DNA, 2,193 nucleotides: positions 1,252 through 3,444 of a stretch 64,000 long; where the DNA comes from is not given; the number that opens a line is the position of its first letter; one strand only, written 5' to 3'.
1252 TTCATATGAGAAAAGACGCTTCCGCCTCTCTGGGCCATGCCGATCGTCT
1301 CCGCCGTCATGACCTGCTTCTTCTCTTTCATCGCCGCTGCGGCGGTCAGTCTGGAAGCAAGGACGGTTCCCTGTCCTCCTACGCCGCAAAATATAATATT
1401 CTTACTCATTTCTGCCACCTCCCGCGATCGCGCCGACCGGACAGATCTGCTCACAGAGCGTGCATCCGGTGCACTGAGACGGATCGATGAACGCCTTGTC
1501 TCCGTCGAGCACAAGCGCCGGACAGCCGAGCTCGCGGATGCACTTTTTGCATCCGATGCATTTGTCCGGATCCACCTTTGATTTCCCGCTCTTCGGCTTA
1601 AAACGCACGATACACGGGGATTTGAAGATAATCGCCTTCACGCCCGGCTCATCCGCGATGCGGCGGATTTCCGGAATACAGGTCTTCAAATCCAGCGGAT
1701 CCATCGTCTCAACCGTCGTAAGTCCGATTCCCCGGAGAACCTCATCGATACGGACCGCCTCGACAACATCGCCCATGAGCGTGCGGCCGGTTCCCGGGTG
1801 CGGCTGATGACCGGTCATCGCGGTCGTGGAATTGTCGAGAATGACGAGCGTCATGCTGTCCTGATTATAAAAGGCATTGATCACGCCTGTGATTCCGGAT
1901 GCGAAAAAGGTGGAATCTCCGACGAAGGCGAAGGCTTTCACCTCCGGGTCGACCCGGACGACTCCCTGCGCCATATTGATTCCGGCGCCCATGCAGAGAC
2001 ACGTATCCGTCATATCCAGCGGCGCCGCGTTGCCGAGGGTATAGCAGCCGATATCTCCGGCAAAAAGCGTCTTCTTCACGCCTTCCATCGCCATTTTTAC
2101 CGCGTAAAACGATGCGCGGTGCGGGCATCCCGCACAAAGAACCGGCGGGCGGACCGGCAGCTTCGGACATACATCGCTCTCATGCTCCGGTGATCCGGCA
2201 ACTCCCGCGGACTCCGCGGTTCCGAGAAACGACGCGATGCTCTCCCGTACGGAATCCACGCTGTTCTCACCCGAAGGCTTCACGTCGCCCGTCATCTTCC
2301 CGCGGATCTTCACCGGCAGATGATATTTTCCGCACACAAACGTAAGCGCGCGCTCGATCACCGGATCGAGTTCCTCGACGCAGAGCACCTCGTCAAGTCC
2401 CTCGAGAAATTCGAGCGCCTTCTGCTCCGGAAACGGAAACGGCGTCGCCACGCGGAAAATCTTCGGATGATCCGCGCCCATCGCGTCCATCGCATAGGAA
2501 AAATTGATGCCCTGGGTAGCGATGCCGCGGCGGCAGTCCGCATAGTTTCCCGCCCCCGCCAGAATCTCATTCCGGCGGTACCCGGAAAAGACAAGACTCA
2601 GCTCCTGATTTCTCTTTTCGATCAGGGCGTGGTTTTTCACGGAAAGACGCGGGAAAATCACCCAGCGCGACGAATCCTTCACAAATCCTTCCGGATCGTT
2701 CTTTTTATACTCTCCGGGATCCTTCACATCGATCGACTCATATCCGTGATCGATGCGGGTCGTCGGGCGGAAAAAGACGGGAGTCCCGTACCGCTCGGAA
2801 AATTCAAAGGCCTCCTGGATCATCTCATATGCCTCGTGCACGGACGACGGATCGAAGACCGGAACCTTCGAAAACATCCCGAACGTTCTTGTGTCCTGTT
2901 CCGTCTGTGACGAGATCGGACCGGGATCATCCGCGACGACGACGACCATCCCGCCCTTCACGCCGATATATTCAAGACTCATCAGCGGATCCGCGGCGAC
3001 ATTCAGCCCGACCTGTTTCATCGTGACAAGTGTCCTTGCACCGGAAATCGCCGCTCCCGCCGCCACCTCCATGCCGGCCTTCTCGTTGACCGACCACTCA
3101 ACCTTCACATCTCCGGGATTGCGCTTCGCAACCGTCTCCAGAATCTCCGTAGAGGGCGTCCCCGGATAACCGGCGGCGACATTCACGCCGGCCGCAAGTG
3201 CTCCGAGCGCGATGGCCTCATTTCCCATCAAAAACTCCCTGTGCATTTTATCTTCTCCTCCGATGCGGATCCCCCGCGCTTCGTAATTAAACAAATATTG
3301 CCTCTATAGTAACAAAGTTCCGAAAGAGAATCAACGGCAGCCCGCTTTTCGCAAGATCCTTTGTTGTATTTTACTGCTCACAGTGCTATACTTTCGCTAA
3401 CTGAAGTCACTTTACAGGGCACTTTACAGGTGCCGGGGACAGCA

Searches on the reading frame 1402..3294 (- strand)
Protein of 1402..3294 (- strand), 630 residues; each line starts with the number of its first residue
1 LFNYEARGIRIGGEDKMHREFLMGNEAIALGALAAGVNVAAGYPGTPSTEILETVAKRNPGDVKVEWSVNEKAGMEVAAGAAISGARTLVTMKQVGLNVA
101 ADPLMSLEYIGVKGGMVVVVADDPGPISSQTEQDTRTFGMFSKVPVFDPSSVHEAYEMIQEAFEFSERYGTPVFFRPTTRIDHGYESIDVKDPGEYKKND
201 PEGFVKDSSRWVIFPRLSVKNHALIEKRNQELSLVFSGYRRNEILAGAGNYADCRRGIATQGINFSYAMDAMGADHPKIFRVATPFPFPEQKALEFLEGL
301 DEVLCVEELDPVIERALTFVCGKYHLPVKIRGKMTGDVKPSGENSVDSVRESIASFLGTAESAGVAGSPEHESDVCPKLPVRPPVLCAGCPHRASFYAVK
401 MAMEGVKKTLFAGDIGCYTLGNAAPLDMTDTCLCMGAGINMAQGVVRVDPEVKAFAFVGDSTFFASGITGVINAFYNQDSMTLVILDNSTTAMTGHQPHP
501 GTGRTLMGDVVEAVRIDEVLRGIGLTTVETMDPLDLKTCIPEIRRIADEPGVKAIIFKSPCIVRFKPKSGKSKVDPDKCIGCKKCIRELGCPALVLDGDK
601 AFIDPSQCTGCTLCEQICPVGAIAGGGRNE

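Call 61: search_protein_families(library=pfam, proteins=[window:1402-3294:-], max_evalue=0.00001)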
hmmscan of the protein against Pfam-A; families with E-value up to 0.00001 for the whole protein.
window:1402-3294:- (630 aa): 8 families
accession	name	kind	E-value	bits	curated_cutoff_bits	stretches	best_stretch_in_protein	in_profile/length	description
PF02775.26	TPP_enzyme_C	-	1.2e-17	64.5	21.9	1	414-548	1-142/151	Thiamine pyrophosphate enzyme, C-terminal TPP binding domain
PF01855.24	POR_N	-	1.2e-15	58.3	27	1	31-194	2-171/231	Pyruvate flavodoxin/ferredoxin oxidoreductase, thiamine diP-bdg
PF12837.12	Fer4_6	-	1.1e-09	38.2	25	0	602-623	3-24/24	4Fe-4S binding domain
PF00037.32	Fer4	-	1.3e-09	37.9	21.1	1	602-623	2-23/24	4Fe-4S binding domain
PF12797.12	Fer4_2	-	3.5e-08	33.3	24.5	0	600-620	2-22/22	4Fe-4S binding domain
PF14697.11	Fer4_21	-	4.4e-08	33.6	35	1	573-623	2-57/59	4Fe-4S dicluster domain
PF13237.11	Fer4_10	-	1e-06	29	25.5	1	573-619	3-53/53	4Fe-4S dicluster domain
PF12838.12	Fer4_7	-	3.7e-06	27.7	27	1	578-622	1-52/52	4Fe-4S dicluster domain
